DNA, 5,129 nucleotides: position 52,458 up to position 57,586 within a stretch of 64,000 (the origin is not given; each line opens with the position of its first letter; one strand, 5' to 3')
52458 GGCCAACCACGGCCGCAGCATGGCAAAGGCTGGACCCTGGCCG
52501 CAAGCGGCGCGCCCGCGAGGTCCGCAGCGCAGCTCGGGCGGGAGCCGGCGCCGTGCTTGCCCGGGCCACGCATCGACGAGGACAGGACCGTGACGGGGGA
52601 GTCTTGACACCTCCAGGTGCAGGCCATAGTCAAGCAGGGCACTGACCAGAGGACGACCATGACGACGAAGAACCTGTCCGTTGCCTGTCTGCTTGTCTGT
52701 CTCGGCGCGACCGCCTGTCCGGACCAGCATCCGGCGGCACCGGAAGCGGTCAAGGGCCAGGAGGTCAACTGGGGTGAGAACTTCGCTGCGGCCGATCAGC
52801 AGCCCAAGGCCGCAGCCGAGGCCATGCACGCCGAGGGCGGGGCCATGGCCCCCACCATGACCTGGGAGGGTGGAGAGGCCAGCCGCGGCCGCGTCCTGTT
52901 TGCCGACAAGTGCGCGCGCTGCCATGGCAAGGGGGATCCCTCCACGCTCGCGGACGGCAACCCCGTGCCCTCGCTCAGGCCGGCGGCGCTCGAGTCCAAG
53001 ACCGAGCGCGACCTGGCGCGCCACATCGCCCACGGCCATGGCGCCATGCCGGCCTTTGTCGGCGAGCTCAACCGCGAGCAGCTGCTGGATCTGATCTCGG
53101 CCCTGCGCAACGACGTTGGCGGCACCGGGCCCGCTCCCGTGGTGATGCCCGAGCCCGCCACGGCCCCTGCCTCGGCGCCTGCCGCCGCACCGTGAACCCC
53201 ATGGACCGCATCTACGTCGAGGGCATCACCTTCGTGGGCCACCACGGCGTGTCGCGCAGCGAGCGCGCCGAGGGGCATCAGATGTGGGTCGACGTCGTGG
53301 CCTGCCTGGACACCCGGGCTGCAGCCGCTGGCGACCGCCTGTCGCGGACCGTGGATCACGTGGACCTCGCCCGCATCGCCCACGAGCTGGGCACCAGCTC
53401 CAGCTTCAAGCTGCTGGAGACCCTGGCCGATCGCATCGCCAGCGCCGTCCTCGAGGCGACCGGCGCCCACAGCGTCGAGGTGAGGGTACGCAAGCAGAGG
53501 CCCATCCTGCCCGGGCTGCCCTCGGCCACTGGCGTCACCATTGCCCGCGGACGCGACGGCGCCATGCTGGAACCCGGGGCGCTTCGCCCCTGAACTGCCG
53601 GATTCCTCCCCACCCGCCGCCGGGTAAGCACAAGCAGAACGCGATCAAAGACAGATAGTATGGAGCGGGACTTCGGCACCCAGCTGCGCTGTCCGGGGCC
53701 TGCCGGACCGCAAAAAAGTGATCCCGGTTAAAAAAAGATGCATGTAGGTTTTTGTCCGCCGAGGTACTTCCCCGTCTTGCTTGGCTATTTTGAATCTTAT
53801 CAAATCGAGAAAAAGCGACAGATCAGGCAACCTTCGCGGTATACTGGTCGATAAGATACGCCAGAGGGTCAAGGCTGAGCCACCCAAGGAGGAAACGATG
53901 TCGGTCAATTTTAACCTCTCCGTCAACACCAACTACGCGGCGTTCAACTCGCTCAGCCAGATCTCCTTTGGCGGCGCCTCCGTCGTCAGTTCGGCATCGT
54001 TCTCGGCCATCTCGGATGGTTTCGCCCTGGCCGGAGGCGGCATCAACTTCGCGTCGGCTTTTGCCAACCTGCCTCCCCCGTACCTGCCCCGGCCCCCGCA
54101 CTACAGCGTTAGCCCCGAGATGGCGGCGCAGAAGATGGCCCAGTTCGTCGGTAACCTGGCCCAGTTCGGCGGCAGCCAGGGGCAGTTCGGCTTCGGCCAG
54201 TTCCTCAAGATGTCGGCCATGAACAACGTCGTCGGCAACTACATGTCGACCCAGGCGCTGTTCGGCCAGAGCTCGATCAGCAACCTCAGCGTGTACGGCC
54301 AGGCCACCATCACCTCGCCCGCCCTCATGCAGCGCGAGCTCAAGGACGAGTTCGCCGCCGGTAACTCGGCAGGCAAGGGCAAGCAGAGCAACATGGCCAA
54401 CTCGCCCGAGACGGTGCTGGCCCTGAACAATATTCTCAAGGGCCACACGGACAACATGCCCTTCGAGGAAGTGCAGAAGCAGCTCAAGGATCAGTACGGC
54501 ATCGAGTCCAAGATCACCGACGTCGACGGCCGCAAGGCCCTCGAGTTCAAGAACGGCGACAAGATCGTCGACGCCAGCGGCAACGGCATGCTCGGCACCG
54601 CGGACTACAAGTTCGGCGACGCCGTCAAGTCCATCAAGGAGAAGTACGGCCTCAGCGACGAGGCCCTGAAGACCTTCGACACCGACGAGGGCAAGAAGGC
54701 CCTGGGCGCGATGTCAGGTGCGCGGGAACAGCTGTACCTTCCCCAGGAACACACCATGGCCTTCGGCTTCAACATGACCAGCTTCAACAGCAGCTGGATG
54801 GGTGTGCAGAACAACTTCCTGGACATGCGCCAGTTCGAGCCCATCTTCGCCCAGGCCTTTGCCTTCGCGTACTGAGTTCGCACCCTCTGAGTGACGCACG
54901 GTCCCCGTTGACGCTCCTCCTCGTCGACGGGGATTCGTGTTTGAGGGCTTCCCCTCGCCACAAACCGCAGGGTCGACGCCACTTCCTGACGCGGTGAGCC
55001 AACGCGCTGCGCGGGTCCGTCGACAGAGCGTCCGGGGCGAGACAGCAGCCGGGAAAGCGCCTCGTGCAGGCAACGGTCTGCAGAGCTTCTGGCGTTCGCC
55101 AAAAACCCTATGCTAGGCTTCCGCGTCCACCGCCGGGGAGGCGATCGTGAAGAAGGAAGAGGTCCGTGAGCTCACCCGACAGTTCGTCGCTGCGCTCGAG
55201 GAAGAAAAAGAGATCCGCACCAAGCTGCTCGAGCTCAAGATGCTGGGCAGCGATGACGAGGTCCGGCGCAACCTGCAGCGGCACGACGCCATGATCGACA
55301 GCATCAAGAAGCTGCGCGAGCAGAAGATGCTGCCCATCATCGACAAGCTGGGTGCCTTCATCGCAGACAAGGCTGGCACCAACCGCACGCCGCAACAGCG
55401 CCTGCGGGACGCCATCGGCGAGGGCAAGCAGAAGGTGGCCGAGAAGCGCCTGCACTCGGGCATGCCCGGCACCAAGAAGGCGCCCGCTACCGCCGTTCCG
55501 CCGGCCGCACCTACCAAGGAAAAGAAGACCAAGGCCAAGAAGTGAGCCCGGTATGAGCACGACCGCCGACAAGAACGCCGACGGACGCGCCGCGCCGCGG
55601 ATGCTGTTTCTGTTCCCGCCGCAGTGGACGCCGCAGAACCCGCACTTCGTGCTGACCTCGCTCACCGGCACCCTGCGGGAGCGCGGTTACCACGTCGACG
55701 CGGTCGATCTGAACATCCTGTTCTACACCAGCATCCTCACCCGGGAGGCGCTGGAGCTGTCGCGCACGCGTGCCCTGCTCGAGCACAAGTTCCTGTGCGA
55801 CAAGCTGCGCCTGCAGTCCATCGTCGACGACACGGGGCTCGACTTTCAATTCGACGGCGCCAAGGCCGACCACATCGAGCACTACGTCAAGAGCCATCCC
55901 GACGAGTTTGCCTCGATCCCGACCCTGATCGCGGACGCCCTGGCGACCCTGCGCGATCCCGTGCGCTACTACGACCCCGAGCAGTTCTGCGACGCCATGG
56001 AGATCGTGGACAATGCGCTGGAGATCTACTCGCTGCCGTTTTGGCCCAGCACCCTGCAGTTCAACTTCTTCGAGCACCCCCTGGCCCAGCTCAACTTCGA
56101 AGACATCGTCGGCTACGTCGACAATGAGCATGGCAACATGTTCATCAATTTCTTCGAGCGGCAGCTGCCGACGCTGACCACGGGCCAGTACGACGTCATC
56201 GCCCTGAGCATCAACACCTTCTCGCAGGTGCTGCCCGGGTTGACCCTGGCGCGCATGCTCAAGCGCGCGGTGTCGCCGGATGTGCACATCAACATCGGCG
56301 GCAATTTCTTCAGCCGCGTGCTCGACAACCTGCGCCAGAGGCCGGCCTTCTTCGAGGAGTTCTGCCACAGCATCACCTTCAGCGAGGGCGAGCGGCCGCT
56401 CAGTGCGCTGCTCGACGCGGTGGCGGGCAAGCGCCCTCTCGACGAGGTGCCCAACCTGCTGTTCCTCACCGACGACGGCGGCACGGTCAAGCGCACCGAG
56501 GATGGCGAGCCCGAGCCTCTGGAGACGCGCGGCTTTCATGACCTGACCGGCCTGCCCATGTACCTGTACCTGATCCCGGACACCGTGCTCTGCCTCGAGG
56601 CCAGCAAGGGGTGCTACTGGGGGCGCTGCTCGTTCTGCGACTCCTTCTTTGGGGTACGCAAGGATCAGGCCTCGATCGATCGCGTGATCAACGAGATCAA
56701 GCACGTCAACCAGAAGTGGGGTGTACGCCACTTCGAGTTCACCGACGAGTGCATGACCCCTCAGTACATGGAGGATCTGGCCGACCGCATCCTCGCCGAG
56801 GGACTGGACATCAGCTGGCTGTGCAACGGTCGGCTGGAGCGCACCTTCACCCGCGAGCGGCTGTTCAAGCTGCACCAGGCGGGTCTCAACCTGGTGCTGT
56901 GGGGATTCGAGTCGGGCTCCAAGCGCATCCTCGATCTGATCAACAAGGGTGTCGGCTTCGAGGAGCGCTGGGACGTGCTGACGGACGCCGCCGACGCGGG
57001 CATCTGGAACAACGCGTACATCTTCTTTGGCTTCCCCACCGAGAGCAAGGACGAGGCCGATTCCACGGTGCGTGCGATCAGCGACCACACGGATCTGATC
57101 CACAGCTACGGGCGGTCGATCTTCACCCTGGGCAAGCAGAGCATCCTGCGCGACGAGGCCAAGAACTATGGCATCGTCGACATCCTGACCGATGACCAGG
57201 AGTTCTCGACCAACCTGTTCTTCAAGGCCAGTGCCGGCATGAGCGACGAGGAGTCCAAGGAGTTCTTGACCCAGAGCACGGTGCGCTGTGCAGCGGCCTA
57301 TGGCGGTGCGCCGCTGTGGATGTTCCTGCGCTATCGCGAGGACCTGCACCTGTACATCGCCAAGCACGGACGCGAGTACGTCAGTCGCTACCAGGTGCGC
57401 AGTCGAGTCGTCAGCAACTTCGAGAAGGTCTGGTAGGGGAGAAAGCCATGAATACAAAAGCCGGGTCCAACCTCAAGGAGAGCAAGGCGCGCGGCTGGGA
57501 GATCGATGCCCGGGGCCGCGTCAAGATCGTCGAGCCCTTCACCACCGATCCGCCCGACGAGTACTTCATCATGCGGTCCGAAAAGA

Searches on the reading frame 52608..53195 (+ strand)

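Call 11: search_protein_families(library=pfam, proteins=[window:52608-53195:+], max_evalue=0.001)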
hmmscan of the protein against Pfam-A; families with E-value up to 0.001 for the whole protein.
window:52608-53195:+ (195 aa): 2 families
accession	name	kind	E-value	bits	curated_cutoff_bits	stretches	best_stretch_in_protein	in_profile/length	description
PF13442.11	Cytochrome_CBB3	-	2.5e-12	47.4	27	1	90-163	2-65/68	Cytochrome C oxidase, cbb3-type, subunit III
PF00034.26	Cytochrom_C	-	0.00028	22.6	21.3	0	92-163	2-83/90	Cytochrome c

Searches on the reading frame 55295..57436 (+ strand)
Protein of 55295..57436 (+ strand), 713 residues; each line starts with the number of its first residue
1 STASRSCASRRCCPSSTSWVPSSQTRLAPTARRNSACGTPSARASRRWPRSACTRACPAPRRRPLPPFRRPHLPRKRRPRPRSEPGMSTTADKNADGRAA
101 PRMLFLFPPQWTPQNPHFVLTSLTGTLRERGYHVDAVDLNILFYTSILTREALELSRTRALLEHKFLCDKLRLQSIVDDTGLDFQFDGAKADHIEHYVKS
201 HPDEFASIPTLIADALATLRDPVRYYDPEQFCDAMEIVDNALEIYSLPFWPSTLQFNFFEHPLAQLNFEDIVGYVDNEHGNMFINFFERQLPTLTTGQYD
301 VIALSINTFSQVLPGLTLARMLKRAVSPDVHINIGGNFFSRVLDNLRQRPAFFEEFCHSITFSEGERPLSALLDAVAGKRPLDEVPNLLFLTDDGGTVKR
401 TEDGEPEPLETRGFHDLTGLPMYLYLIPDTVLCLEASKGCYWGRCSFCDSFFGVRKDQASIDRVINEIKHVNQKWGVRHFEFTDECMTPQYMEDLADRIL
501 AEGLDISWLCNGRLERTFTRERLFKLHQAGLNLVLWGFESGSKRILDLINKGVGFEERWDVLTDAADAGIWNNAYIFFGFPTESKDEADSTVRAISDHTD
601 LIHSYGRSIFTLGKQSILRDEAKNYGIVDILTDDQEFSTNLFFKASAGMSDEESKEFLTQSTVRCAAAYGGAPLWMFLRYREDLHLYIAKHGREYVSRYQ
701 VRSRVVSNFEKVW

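Call 11: search_protein_families(library=pfam, proteins=[window:55295-57436:+], max_evalue=0.001)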
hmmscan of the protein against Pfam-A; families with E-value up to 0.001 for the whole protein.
window:55295-57436:+ (713 aa): 1 family
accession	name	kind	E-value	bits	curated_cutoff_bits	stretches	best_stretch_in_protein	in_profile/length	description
PF04055.27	Radical_SAM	-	4.1e-19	69.8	29.5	1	437-593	4-164/166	Radical SAM superfamily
